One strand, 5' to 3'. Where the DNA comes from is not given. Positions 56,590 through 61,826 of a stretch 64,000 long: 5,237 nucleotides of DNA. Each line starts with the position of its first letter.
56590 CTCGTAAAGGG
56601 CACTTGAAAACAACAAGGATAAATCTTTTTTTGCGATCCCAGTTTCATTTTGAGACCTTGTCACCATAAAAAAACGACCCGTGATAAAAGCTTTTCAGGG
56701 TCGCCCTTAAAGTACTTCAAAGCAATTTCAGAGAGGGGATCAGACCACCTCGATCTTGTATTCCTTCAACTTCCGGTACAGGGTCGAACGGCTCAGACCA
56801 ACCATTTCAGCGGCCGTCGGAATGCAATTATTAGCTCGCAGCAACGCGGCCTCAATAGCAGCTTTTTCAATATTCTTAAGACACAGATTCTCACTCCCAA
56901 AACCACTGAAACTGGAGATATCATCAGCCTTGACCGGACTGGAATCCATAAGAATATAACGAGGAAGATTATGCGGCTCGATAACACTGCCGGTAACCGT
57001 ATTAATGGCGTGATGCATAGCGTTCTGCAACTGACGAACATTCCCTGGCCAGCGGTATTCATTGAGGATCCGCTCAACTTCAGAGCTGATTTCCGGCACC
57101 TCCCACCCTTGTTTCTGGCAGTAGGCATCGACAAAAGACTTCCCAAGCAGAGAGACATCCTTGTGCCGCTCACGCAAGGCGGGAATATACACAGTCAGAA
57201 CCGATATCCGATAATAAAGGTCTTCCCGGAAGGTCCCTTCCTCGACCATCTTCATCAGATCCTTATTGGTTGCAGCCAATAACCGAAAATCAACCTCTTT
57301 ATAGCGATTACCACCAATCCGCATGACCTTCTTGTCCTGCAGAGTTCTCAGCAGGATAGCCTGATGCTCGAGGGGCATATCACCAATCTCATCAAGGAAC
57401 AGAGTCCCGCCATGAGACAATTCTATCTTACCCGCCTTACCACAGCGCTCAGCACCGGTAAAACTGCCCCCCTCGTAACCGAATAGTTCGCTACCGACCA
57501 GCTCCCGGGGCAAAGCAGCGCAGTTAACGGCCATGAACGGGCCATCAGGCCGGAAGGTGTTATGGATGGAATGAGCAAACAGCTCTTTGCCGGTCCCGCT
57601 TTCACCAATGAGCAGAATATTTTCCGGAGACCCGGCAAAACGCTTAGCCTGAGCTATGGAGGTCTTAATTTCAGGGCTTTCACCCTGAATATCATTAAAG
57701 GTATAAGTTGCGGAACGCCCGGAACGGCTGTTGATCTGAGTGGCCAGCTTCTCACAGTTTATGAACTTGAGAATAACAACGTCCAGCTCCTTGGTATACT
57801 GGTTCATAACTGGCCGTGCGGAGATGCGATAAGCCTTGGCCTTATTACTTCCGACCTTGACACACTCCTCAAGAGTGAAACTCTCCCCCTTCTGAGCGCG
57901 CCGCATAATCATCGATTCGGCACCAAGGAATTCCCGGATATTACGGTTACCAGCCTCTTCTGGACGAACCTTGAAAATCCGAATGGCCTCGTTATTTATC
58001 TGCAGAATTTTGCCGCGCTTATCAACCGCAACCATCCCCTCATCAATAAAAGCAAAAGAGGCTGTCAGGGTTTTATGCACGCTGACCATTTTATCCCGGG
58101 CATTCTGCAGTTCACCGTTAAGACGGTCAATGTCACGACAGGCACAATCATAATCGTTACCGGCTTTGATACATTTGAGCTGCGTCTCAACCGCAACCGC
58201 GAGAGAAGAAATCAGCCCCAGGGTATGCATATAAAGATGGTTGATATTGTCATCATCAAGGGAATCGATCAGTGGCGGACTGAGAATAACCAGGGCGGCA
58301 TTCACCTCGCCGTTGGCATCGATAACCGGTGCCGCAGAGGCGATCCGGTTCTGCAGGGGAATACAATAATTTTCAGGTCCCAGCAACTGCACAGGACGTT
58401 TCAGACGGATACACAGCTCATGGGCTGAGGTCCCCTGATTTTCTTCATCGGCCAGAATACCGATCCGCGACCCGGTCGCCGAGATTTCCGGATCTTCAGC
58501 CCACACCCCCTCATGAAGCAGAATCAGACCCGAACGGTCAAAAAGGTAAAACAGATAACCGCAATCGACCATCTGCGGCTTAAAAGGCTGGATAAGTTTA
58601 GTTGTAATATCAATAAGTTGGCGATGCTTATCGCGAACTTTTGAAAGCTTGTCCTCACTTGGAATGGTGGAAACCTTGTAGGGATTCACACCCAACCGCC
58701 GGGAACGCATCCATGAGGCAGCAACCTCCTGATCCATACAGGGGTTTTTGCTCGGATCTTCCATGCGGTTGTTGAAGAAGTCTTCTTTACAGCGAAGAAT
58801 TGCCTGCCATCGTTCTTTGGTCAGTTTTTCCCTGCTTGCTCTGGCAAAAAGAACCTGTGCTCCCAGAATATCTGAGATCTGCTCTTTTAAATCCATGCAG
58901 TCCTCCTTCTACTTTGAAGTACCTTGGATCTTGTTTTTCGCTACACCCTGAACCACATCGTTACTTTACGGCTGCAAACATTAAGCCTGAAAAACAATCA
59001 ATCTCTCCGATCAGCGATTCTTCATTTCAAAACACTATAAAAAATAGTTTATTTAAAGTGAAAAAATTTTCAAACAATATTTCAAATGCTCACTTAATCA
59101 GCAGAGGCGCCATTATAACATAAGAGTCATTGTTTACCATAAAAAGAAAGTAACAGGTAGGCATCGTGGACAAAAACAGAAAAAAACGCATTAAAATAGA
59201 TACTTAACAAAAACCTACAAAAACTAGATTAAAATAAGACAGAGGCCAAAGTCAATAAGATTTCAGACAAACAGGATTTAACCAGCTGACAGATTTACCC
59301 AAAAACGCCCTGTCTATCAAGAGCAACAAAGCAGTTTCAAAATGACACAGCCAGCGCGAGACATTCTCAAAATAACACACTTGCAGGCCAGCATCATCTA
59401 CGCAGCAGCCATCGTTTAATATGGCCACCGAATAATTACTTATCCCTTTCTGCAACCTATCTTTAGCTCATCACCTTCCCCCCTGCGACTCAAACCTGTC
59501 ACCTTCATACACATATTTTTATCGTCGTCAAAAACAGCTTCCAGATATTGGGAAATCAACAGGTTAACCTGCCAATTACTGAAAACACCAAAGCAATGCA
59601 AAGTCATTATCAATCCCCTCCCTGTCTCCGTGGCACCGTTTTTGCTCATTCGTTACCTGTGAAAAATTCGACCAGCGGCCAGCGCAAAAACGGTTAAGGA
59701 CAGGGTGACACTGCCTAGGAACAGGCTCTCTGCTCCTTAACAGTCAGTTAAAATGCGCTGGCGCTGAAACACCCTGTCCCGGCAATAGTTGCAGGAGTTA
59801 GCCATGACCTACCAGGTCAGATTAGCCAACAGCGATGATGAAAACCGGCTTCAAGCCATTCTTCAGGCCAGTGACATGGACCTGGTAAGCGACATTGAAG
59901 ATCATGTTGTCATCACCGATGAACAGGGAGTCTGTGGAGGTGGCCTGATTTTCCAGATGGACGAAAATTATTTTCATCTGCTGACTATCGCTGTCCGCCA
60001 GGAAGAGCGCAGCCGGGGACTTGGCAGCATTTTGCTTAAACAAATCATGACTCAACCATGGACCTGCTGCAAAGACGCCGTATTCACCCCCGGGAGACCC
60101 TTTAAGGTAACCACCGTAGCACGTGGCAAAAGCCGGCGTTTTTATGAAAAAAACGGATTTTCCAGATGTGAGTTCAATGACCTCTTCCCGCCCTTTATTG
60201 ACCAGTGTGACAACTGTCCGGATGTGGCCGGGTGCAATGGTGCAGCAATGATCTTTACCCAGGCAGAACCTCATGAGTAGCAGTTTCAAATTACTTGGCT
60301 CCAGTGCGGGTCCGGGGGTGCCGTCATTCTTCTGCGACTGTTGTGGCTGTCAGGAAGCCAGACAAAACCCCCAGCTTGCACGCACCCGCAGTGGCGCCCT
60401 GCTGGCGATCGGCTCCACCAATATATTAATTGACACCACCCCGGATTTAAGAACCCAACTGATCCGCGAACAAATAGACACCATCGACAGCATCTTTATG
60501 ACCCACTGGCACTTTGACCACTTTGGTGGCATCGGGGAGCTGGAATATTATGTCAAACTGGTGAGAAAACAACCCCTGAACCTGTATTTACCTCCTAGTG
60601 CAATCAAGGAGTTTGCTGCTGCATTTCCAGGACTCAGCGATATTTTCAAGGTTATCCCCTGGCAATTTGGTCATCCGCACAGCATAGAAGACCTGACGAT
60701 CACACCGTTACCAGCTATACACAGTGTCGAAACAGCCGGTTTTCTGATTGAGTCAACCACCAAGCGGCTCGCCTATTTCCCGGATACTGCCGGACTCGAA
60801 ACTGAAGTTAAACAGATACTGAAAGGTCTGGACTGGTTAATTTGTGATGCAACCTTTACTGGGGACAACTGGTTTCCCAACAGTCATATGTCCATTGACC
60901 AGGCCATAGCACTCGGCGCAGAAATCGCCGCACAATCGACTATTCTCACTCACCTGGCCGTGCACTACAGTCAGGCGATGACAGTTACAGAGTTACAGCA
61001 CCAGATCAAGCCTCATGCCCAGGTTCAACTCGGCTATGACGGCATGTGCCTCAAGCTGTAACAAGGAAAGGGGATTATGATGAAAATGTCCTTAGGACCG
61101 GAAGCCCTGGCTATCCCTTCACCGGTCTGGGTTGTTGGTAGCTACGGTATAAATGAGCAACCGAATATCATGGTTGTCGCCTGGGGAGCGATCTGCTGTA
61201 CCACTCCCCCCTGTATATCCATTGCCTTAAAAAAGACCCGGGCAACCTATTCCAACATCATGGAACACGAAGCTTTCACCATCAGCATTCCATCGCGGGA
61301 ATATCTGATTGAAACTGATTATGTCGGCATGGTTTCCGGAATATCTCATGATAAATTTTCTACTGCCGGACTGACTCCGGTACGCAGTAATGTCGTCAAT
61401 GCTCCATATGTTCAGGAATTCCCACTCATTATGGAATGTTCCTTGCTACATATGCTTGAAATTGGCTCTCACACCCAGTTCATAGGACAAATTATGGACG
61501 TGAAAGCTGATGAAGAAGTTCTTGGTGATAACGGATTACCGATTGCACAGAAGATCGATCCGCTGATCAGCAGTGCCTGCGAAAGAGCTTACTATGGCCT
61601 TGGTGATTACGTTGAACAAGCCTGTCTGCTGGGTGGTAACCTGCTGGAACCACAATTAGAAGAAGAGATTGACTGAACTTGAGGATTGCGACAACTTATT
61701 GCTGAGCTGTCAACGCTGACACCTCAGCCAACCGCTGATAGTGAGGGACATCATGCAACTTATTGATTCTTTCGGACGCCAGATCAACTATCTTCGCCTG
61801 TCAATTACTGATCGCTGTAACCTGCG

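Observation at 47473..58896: Sigma-54/AcoR-type controlled island with two paralogous Tat-less Mo/W-bisPGD oxidoreductase modules of unknown substrate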

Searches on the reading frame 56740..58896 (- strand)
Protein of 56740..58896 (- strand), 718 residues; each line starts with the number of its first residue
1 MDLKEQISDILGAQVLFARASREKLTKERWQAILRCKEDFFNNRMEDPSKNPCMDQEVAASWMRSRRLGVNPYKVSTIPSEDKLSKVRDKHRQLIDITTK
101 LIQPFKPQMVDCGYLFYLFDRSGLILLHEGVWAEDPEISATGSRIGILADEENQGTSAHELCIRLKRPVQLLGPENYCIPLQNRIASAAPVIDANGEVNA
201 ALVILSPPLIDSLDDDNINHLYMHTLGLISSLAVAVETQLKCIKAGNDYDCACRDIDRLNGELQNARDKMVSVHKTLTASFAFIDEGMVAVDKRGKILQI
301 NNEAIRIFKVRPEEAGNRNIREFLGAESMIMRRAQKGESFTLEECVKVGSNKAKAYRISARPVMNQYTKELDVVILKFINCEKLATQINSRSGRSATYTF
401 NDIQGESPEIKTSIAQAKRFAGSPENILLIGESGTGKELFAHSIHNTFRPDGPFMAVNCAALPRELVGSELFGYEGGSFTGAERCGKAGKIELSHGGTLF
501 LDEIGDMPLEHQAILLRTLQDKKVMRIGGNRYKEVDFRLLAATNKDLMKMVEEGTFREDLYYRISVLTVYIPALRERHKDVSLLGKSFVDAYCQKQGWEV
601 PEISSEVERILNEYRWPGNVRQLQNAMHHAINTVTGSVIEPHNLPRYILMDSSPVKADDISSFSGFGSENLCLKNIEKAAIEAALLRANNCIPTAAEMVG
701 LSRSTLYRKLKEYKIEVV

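Call 4: search_protein_families(library=pfam, proteins=[window:56740-58896:-])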
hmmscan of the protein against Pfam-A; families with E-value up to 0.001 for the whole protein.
window:56740-58896:- (718 aa): 8 families
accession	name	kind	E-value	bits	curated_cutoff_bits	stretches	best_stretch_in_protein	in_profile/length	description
PF00158.32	Sigma54_activat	-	3.6e-62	209.4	20.2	1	403-569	1-167/168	Sigma-54 interaction domain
PF25601.1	AAA_lid_14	-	2.5e-21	75.7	27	1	575-653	1-79/87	AAA+ ATPase lid domain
PF14532.12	Sigma54_activ_2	-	1.7e-16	61.2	25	1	409-574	9-138/138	Sigma-54 interaction domain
PF02954.25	HTH_8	-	2.1e-12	47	22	1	673-713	2-42/42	Bacterial regulatory protein, Fis family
PF07728.20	AAA_5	-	2.7e-07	31.1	22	1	426-545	1-123/139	AAA domain (dynein-related subfamily)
PF00989.32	PAS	-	6e-07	29.9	22.6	1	284-365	10-98/113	PAS fold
PF01078.27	Mg_chelatase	-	4.2e-06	26.7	20.3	0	480-544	91-157/207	Magnesium chelatase, subunit ChlI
PF13426.13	PAS_9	-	7.9e-05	23.3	27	1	286-373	2-93/103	PAS domain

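Call 5: search_protein_families(library=ncbifam, proteins=[window:56740-58896:-])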
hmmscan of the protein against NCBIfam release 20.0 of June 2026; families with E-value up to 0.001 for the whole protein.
window:56740-58896:- (718 aa): 36 families (the best 25 are shown)
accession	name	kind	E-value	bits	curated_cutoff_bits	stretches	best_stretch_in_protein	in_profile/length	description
NF041552.1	TF_PrdR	equivalog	1e-116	390.6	795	1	269-714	128-577/577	sigma-54 dependent transcriptional regulator PrdR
NF008485.2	PRK11388.1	equivalog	4.9e-91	306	551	1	50-717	15-639/643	dihydroxyacetone kinase operon transcriptional regulator DhaR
TIGR02915.1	PEP_resp_reg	equivalog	5.5e-87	292.4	502.6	1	355-715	96-444/445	PEP-CTERM-box response regulator transcription factor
NF008469.0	PRK11361.1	equivalog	1.6e-82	277.7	714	1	369-716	110-457/461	acetoacetate metabolism transcriptional regulator AtoC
TIGR02329.1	propionate_PrpR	equivalog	2.3e-82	277.3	499.2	1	366-711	178-525/526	propionate catabolism operon regulatory protein PrpR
TIGR01818.1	ntrC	equivalog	6.6e-82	275.7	558.6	1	386-712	119-462/463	nitrogen regulation protein NR(I)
TIGR01817.1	nifA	equivalog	5.2e-81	273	528.85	1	389-643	184-437/534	nif-specific transcriptional activator NifA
NF038308.1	RNA_repair_RtcR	equivalog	4e-80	270.2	650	1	358-714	137-517/530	RNA repair transcriptional activator RtcR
NF003451.0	PRK05022.1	equivalog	5.3e-79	266.3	476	1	393-715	182-510/512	nitric oxide reductase transcriptional regulator NorR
NF011953.0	PRK15424.1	equivalog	5.8e-78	262.8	703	1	385-713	203-534/538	propionate catabolism operon regulatory protein PrpR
NF008085.0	PRK10820.1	equivalog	2.9e-77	260.4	576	1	274-715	79-512/520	transcriptional regulator TyrR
NF050807.1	TransRegFlbDCaul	equivalog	9.5e-75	252.2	750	1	407-716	124-441/454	sigma-54-dependent transcriptional regulator FlbD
NF041946.1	LuxO_transreg_Vib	equivalog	2.2e-71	241.1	800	1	377-714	110-461/463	quorum-sensing sigma-54 dependent transcriptional regulator LuxO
NF041906.1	V4R_TF_MobR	exception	2.9e-70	237.3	999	1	393-712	224-543/544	phenol degradation transcriptional regulator MobR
NF008176.1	PRK10923.1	equivalog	8.2e-68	229.1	620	1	396-715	133-468/469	nitrogen regulation protein NR(I)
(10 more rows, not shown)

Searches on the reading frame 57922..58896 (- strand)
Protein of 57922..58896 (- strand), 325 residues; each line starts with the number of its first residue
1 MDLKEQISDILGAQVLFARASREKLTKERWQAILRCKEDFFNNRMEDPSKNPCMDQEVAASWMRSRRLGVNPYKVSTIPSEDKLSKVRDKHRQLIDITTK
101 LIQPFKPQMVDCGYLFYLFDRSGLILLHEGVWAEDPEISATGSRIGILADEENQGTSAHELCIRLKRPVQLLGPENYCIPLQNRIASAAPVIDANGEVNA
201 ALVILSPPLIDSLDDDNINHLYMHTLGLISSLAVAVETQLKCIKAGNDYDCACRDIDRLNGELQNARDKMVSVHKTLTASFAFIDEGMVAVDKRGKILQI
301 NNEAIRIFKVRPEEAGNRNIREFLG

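Call 50: search_protein_families(library=pfam, proteins=[window:57922-58896:-], max_evalue=1)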
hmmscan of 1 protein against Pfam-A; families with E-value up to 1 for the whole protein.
seq(325 aa): 5 families
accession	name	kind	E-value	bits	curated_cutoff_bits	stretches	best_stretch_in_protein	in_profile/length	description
PF00989.32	PAS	-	7e-05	23.3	22.6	1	284-323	10-49/113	PAS fold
PF13426.13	PAS_9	-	0.0014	19.3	27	1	286-324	2-40/103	PAS domain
PF13188.13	PAS_8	-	0.024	15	21.8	1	281-314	7-42/65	PAS domain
PF19131.5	DUF5814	-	0.08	13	25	1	14-78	33-97/148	Family of unknown function (DUF5814)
PF24820.1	Diguanyl_cycl_sensor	-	0.18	12.2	28.1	1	283-314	4-35/109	Diguanylate cyclase-like sensor domain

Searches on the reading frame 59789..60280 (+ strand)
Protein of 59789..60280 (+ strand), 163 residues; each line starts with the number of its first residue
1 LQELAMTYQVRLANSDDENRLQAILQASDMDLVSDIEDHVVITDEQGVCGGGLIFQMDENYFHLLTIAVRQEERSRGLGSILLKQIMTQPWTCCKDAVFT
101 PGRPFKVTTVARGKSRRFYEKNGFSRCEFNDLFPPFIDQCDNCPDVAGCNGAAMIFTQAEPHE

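Call 17: search_protein_families(library=pfam, proteins=[window:59789-60280:+], max_evalue=0.00001)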
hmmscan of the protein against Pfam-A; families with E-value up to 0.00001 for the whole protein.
window:59789-60280:+ (163 aa): 2 families
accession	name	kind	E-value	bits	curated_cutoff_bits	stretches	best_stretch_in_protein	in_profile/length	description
PF13508.13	Acetyltransf_7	-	1.6e-09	38.5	27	1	38-125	4-83/84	Acetyltransferase (GNAT) domain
PF00583.31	Acetyltransf_1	-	3.3e-07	31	20.7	1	37-124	33-116/116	Acetyltransferase (GNAT) family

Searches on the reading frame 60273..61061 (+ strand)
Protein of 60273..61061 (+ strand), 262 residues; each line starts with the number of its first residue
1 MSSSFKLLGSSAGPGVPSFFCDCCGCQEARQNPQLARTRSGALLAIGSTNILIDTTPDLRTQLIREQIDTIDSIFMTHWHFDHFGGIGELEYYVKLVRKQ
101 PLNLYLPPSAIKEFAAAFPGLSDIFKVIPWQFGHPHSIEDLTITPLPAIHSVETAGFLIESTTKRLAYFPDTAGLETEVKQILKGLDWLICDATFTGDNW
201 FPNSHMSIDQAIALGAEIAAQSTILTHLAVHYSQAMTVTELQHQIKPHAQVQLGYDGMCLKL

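Call 17: search_protein_families(library=pfam, proteins=[window:60273-61061:+], max_evalue=0.00001)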
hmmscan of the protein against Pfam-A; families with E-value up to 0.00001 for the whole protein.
window:60273-61061:+ (262 aa): 2 families
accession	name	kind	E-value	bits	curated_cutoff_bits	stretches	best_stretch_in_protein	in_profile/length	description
PF12706.13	Lactamase_B_2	-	6.2e-32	111.3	27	1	49-227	1-199/200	Beta-lactamase superfamily domain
PF00753.33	Lactamase_B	-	1.3e-10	42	22.7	1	43-167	10-145/196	Metallo-beta-lactamase superfamily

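Call 33: search_protein_families(library=ncbifam, proteins=[window:60273-61061:+], max_evalue=0.00001)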
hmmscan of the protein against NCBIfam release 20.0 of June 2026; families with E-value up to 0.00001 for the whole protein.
window:60273-61061:+ (262 aa): 12 families
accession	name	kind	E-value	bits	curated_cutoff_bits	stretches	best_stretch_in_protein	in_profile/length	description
NF038231.1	MBL_Geo_Pelo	equivalog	3.7e-38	131.5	360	1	7-260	4-249/250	GPMC system MBL fold metallohydrolase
TIGR03307.1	PhnP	equivalog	1.4e-35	122.8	272.25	1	5-259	3-248/249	phosphonate metabolism protein PhnP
NF002553.0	PRK02113.1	equivalog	2.3e-30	105.9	386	1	6-260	4-250/252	MBL fold metallo-hydrolase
TIGR02651.1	RNase_Z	equivalog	1.3e-22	80.3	292.95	2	32-165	11-153/302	ribonuclease Z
NF000801.0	PRK00055.1-3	equivalog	6.5e-21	74.7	252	2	32-164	13-157/307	ribonuclease Z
NF041851.1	cyc_nuc_deg_phdiest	equivalog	8.3e-17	61.4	400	1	38-247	18-240/253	cyclic nucleotide-degrading phosphodiesterase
TIGR02108.2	PQQ_syn_pqqB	equivalog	1.1e-16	61.2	245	1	5-227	2-251/298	pyrroloquinoline quinone biosynthesis protein PqqB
NF002558.0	PRK02126.1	subfamily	3.5e-13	49.3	315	1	51-118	30-94/345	ribonuclease Z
NF000800.0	PRK00055.1-1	equivalog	2.6e-08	33.3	398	0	53-164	37-155/305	ribonuclease Z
NF000805.0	PRK00055.2-3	equivalog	3.4e-08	33.1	416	0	161-239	198-278/307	ribonuclease Z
NF000804.0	PRK00055.2-1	equivalog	1.7e-07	30.6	402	0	29-114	12-100/306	ribonuclease Z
TIGR02649.1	true_RNase_BN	exception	3e-06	26.5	563.7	0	155-235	194-277/304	ribonuclease BN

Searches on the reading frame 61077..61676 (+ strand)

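Call 17: search_protein_families(library=pfam, proteins=[window:61077-61676:+], max_evalue=0.00001)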
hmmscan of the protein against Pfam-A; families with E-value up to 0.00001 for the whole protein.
window:61077-61676:+ (199 aa): 1 family
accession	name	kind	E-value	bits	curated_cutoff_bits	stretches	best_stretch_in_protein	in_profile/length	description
PF01613.24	Flavin_Reduct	-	1.5e-28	100.3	27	1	13-150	4-139/153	Flavin reductase like domain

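Call 33: search_protein_families(library=ncbifam, proteins=[window:61077-61676:+], max_evalue=0.00001)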
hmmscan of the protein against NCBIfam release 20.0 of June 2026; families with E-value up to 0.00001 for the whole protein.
window:61077-61676:+ (199 aa): 0 families
